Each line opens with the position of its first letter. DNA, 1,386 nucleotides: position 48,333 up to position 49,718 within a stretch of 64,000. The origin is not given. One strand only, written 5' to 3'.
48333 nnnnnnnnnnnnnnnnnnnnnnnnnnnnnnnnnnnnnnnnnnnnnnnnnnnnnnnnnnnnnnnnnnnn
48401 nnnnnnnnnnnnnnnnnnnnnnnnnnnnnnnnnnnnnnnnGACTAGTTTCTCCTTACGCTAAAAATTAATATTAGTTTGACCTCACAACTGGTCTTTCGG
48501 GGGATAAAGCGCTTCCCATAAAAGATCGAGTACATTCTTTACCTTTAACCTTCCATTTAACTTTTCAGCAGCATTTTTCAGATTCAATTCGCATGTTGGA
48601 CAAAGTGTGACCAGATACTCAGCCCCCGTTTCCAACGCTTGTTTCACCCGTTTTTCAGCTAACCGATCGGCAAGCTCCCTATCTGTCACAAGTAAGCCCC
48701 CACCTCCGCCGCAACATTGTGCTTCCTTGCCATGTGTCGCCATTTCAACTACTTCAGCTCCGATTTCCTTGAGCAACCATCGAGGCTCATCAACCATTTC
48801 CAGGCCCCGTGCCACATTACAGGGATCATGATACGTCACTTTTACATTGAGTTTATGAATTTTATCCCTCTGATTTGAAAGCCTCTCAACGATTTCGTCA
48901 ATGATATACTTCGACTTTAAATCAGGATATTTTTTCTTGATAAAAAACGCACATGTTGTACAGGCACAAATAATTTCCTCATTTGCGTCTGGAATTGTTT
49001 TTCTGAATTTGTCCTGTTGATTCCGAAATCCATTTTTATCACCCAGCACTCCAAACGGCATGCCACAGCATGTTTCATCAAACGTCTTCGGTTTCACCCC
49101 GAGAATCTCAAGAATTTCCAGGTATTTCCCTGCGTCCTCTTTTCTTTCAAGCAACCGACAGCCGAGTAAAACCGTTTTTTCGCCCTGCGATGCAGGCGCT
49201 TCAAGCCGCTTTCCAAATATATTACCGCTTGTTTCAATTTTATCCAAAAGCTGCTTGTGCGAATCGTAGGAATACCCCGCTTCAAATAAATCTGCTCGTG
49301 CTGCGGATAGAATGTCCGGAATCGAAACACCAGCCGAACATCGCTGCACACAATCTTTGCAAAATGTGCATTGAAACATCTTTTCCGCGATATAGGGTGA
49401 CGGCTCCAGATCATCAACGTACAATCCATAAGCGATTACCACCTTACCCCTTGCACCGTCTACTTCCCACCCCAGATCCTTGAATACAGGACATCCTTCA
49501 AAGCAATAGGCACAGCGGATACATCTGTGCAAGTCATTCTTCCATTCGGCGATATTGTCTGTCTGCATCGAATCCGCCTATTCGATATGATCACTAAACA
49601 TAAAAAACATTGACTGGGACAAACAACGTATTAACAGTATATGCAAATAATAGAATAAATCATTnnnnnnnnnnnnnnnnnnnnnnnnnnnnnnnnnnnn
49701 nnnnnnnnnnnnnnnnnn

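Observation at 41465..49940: ArsR-headed locus joining TusA/DsrE sulfur-relay genes to HdrD-like, two HdrA-like, two FrhB-like and two MvhD genes: candidate undescribed sulfur-linked Hdr-type complex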

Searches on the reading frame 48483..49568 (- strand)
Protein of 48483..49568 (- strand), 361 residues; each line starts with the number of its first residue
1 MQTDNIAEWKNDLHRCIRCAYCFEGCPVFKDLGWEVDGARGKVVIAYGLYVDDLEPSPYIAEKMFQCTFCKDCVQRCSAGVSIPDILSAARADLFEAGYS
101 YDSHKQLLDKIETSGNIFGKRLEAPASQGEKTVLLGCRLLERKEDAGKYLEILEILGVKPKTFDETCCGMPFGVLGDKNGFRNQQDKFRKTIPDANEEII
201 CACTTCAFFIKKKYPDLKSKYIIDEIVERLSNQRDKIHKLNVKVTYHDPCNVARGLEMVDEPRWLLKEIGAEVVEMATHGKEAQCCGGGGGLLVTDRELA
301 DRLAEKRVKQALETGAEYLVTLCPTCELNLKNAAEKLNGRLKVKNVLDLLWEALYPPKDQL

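Call 3: search_protein_families(library=pfam, proteins=[window:48483-49568:-], max_evalue=0.01)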
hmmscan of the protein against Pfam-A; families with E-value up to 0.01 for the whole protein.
window:48483-49568:- (361 aa): 7 families
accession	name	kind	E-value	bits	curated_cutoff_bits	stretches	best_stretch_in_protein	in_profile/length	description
PF02754.22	CCG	-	3.1e-27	94.9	20.6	2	244-331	1-85/85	Cysteine-rich domain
PF13183.11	Fer4_8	-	3.2e-11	44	27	1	13-81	2-68/68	4Fe-4S dicluster domain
PF13534.11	Fer4_17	-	5.3e-07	30.5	22.2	1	15-81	1-60/61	4Fe-4S dicluster domain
PF13187.11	Fer4_9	-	2.5e-05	24.6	27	1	62-80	32-50/52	4Fe-4S dicluster domain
PF14691.11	Fer4_20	-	0.0001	22.5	25.8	0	66-110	23-69/113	Dihydroprymidine dehydrogenase domain II, 4Fe-4S cluster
PF13237.11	Fer4_10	-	0.00013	22.2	25.5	1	10-77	3-52/53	4Fe-4S dicluster domain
PF12838.12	Fer4_7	-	0.00022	22.1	27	1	15-81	1-52/52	4Fe-4S dicluster domain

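Call 4: search_protein_families(library=ncbifam, proteins=[window:48483-49568:-], max_evalue=0.01)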
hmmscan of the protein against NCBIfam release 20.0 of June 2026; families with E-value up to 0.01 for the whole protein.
window:48483-49568:- (361 aa): 18 families
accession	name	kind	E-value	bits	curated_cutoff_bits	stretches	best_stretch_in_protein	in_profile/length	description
NF004898.0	PRK06259.1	equivalog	3.7e-48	164.4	385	1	11-353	131-487/488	fumarate reductase (CoM/CoB) subunit TfrB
NF045670.1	quin_L_LdhH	equivalog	1.2e-40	139.5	800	2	163-350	503-705/706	L-lactate dehydrogenase (quinone) large subunit LdhH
NF045663.1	diclust_near_Sec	equivalog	9.3e-29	100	530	1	11-333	301-621/759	pyridine nucleotide-disulfide oxidoreductase/dicluster-binding protein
NF008369.0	PRK11168.1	equivalog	3.9e-22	78.7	278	2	148-353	187-398/401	anaerobic glycerol-3-phosphate dehydrogenase subunit C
NF008434.0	PRK11274.1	equivalog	6.4e-20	71.5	333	2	3-92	12-100/409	glycolate oxidase subunit GlcF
NF045796.1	DsrK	equivalog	3.2e-18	65.6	400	1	221-328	301-411/453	sulfate reduction electron transfer complex DsrMKJOP subunit DsrK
NF045724.1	ferredox_TmcB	equivalog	2.9e-17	62.4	735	1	227-354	297-428/430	electron transfer complex ferredoxin TmcB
TIGR03379.1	glycerol3P_GlpC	equivalog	1.5e-16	60.2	279.9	2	156-335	190-382/397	anaerobic glycerol-3-phosphate dehydrogenase subunit GlpC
NF045711.1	sulf_resp_HmcF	equivalog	5.6e-14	51.8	750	1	234-345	327-440/457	sulfate respiration complex iron-sulfur protein HmcF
TIGR03288.1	CoB_CoM_SS_B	equivalog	1.8e-10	40.6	345.15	1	167-340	76-247/290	CoB--CoM heterodisulfide reductase subunit B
TIGR00273.1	TIGR00273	equivalog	1.9e-07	30.3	444.8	1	10-106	290-384/432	LutB/LldF family L-lactate oxidation iron-sulfur protein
NF041780.1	hetero_SS_HdrB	equivalog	2.5e-06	27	450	1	241-341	167-262/304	ferredoxin:CoB-CoM heterodisulfide reductase subunit HdrB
TIGR03290.1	CoB_CoM_SS_C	equivalog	4.3e-06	26.8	160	1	14-115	2-96/144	CoB--CoM heterodisulfide reductase subunit C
NF038018.1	qmoC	equivalog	0.0014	18.1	300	1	11-95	15-92/360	quinone-interacting membrane-bound oxidoreductase complex subunit QmoC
NF004616.0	PRK05950.1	subfamily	0.0023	17.1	228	0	7-95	140-234/238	succinate dehydrogenase iron-sulfur subunit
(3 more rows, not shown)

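Call 6: find_encoding_contigs(protein=window:48483-49568:-, flank=10000, max_places=6)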
Protein window:48483-49568:- (361 aa): no gene with exactly this product is on record in the collection.

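Call 7: find_homologous_proteins(query=window:48483-49568:-, max_evalue=1e-20)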
Query window:48483-49568:- (361 aa): 2109 proteins with E <= 1e-20 among 8000 candidates; the best 120 are listed.
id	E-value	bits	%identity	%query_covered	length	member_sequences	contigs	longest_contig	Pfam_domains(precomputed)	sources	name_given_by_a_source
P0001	4.5e-248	840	100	100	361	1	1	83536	PF13534.12,PF02754.22,PF13183.12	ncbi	-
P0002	1.1e-207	707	83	99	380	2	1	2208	PF13534.12,PF02754.22,PF13183.12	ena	-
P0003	2.7e-185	634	76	98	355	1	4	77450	PF13534.12,PF02754.22,PF13183.12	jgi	-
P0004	3.8e-185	633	77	98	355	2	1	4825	PF13534.12,PF02754.22,PF13183.12,PF13187.12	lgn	-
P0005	1.6e-184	631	75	98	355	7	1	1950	PF13534.12,PF02754.22,PF13183.12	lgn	-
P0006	3.2e-183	627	75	98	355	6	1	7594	PF12838.13,PF13534.12,PF02754.22,PF13237.12,PF13183.12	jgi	-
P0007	3.4e-183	627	73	98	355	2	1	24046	PF12838.13,PF13534.12,PF02754.22,PF13237.12,PF13183.12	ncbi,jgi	-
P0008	2.6e-182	624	73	98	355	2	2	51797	PF13534.12,PF02754.22,PF13237.12,PF13183.12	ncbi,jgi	jgi:Fe-S oxidoreductase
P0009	2.5e-181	621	74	98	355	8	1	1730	PF13534.12,PF02754.22,PF13183.12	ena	-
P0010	2.6e-180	617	73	98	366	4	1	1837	PF13534.12,PF02754.22,PF13237.12,PF13183.12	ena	-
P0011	1.1e-179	615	73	98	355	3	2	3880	PF13534.12,PF02754.22,PF13237.12,PF13183.12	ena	-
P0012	1.5e-179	615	72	98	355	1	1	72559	PF13534.12,PF02754.22,PF13237.12,PF13183.12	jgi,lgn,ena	-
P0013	2.3e-179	614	73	98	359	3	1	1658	PF13534.12,PF02754.22,PF13237.12,PF13183.12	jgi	-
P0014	2.6e-179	614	73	98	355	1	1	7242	PF13534.12,PF02754.22,PF13183.12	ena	-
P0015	4.7e-179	613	72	98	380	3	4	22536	PF13534.12,PF02754.22,PF13237.12,PF13183.12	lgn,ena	-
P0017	8.9e-179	612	73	98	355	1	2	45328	PF13534.12,PF02754.22,PF13183.12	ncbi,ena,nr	ncbi:MAG: (Fe-S)-binding protein [Candidatus Cloacimonetes bacterium]|nr:(Fe-S)-binding protein [Can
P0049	2.5e-163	562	66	98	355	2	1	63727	PF12838.13,PF13534.12,PF02754.22,PF13237.12,PF13183.12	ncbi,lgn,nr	ncbi:MAG: (Fe-S)-binding protein [Candidatus Marinimicrobia bacterium]|nr:(Fe-S)-binding protein [Ca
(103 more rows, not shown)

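Call 9: find_encoding_contigs(protein=P0001, flank=10000, max_places=3)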
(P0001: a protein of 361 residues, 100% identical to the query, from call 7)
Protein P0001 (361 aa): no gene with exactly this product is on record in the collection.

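Call 10: find_encoding_contigs(protein=P0017, flank=10000, max_places=3)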
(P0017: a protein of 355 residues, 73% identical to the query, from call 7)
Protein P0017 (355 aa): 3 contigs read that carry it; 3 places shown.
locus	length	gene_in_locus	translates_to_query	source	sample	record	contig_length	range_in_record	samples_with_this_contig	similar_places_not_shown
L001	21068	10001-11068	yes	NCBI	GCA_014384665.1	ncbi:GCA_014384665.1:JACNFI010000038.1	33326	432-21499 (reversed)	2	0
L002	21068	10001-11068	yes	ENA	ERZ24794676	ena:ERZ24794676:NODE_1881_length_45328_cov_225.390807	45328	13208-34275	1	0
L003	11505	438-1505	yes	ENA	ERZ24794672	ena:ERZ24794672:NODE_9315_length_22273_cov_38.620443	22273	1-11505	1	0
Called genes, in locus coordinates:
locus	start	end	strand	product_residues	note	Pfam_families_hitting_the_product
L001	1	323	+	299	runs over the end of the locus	PF02754:CCG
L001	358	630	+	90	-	PF13484:Fer4_16 (faint), PF12797:Fer4_2 (weak), PF00037:Fer4 (weak), PF12837:Fer4_6 (weak), PF13237:Fer4_10 (weak), PF12838:Fer4_7, PF13187:Fer4_9 (weak), PF00037:Fer4 (weak), +4 more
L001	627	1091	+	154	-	PF02662:FlpD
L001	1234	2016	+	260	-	PF13183:Fer4_8 (faint), PF13534:Fer4_17 (faint), PF00037:Fer4 (faint), PF13237:Fer4_10 (weak), PF12838:Fer4_7, PF13187:Fer4_9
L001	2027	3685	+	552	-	PF00890:FAD_binding_2, PF07992:Pyr_redox_2 (faint)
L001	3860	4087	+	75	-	-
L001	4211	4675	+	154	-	-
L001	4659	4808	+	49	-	-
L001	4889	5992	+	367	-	PF17761:DUF1016_N, PF06250:YhcG_C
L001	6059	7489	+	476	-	PF01565:FAD_binding_4, PF02913:FAD-oxidase_C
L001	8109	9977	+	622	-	PF17297:PEPCK_N, PF01293:PEPCK_ATP, PF00821:PEPCK_GTP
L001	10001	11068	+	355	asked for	PF13183:Fer4_8, PF13534:Fer4_17 (weak), PF02754:CCG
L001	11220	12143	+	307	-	PF00056:Ldh_1_N, PF02866:Ldh_1_C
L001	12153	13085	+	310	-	PF00056:Ldh_1_N, PF02866:Ldh_1_C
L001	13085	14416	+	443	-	PF09861:Lar_N, PF21113:LarA_C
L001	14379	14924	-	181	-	-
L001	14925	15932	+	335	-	PF01058:Oxidored_q6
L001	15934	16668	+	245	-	PF27537:HoxH, PF00374:NiFeSe_Hases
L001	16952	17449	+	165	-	PF00374:NiFeSe_Hases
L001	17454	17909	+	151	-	PF01750:HycI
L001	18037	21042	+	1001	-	PF02415:Chlam_PMP (faint), PF18962:Por_Secre_tail (weak), PF13860:FlgD_ig (weak)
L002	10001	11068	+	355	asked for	PF13183:Fer4_8, PF13534:Fer4_17 (weak), PF02754:CCG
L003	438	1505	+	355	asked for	PF13183:Fer4_8, PF13534:Fer4_17 (weak), PF02754:CCG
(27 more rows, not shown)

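Call 11: find_encoding_contigs(protein=P0049, flank=10000, max_places=3)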
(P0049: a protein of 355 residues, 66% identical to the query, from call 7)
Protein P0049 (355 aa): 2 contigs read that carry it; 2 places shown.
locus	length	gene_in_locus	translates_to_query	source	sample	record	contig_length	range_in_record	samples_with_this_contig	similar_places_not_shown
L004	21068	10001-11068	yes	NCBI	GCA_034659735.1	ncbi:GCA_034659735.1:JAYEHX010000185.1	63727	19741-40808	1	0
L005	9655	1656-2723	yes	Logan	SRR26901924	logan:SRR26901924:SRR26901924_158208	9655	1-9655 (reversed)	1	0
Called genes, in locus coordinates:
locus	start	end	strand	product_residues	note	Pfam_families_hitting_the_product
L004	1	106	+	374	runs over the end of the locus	PF12797:Fer4_2 (faint), PF12838:Fer4_7 (weak), PF13237:Fer4_10 (weak), PF14697:Fer4_21, PF04422:FrhB_FdhB_N, PF04432:FrhB_FdhB_C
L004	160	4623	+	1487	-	PF14691:Fer4_20, PF07992:Pyr_redox_2, PF13450:NAD_binding_8, PF13738:Pyr_redox_3, PF00070:Pyr_redox, PF00890:FAD_binding_2, PF07992:Pyr_redox_2, PF12831:FAD_oxidored, +23 more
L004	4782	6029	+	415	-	PF09861:Lar_N, PF21113:LarA_C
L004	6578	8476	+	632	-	PF17297:PEPCK_N, PF00821:PEPCK_GTP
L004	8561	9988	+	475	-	PF01565:FAD_binding_4, PF02913:FAD-oxidase_C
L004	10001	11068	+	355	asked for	PF13183:Fer4_8, PF13237:Fer4_10, PF12838:Fer4_7 (weak), PF13534:Fer4_17 (weak), PF02754:CCG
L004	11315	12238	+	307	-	PF00056:Ldh_1_N, PF02866:Ldh_1_C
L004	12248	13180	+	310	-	PF00056:Ldh_1_N, PF02056:Glyco_hydro_4 (faint), PF02866:Ldh_1_C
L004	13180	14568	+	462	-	PF09861:Lar_N, PF21113:LarA_C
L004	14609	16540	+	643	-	PF00330:Aconitase, PF28406:AcnX_3rd (faint), PF00694:Aconitase_C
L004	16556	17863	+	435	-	PF00285:Citrate_synt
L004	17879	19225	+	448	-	PF00180:Iso_dh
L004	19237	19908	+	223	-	-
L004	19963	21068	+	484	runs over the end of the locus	PF00390:malic, PF03949:Malic_M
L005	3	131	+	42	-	?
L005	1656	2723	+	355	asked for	PF13183:Fer4_8, PF13237:Fer4_10, PF12838:Fer4_7 (weak), PF13534:Fer4_17 (weak), PF02754:CCG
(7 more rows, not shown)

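Call 12: find_encoding_contigs(protein=P0003, flank=10000, max_places=2)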
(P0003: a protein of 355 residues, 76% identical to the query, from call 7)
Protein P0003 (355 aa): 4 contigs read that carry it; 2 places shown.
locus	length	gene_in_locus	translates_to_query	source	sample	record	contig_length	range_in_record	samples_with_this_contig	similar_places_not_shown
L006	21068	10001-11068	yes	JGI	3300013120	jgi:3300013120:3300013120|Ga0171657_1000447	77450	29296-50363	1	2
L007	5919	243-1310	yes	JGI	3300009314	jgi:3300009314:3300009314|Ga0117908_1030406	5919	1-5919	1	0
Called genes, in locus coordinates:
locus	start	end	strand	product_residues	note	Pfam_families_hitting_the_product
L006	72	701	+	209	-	PF13489:Methyltransf_23 (faint), PF08241:Methyltransf_11, PF08242:Methyltransf_12 (weak), PF13649:Methyltransf_25, PF01209:Ubie_methyltran (weak)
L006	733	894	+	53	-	-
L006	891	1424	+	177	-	PF02666:PS_Dcarbxylase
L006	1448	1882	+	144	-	PF01592:NifU_N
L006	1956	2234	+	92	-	-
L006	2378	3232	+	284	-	PF04055:Radical_SAM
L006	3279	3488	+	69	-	PF09723:Zn_ribbon_8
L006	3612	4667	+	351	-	PF00586:AIRS, PF02769:AIRS_C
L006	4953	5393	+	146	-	PF00072:Response_reg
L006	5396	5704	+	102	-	-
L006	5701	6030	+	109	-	PF01734:Patatin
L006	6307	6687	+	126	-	PF02596:DUF169 (weak)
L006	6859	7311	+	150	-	PF23023:Anti-Pycsar_Apyc1 (weak), PF00753:Lactamase_B, PF12706:Lactamase_B_2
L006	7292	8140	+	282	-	PF00140:Sigma70_r1_2, PF04542:Sigma70_r2, PF04539:Sigma70_r3, PF04545:Sigma70_r4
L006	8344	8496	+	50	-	-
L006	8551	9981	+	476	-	PF01565:FAD_binding_4, PF02913:FAD-oxidase_C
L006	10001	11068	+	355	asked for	PF13183:Fer4_8, PF13534:Fer4_17 (weak), PF02754:CCG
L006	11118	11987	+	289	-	PF01656:CbiA, PF10609:ParA, PF13614:AAA_31 (weak), PF12838:Fer4_7 (faint), PF13187:Fer4_9 (weak), PF14697:Fer4_21 (weak), PF00037:Fer4 (weak), PF10609:ParA (weak), +1 more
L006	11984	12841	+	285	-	PF00142:Fer4_NifH (faint), PF01656:CbiA, PF03193:RsgA_GTPase (faint), PF10609:ParA (faint), PF12838:Fer4_7 (faint), PF00037:Fer4 (faint), PF12837:Fer4_6 (weak), PF14697:Fer4_21 (weak), +1 more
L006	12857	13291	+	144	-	PF01592:NifU_N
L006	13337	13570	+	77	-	-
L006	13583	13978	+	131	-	PF02579:Nitro_FeMo-Co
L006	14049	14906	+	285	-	PF01937:ARMT1-like_dom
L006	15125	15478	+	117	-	PF02001:DUF134, PF08281:Sigma70_r4_2 (weak)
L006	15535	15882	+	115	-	PF17253:DUF5320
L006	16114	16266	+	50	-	-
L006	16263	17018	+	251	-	PF02579:Nitro_FeMo-Co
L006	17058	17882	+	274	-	PF20720:nSTAND3 (faint), PF10609:ParA, PF13614:AAA_31, PF01656:CbiA, PF02374:ArsA_ATPase (faint), PF09140:MipZ (faint)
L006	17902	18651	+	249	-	PF14358:DUF4405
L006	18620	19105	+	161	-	PF08821:CGGC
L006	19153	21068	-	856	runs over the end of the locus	PF01564:Spermine_synth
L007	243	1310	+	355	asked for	PF13183:Fer4_8, PF13534:Fer4_17 (weak), PF02754:CCG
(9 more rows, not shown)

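Call 58: find_encoding_contigs(protein=P0002, flank=3000, max_places=3)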
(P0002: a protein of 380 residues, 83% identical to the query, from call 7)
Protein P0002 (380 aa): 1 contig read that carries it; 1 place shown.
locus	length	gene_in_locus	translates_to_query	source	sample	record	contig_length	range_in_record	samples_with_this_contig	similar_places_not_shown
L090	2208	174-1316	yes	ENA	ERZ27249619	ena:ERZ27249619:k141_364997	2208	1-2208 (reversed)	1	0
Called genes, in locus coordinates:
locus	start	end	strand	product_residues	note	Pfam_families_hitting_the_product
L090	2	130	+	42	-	?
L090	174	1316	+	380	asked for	PF13183:Fer4_8, PF13534:Fer4_17, PF02754:CCG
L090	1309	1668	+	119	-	PF02635:DsrE (weak), PF13686:DrsE_2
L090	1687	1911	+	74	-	PF01206:TusA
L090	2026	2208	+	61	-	?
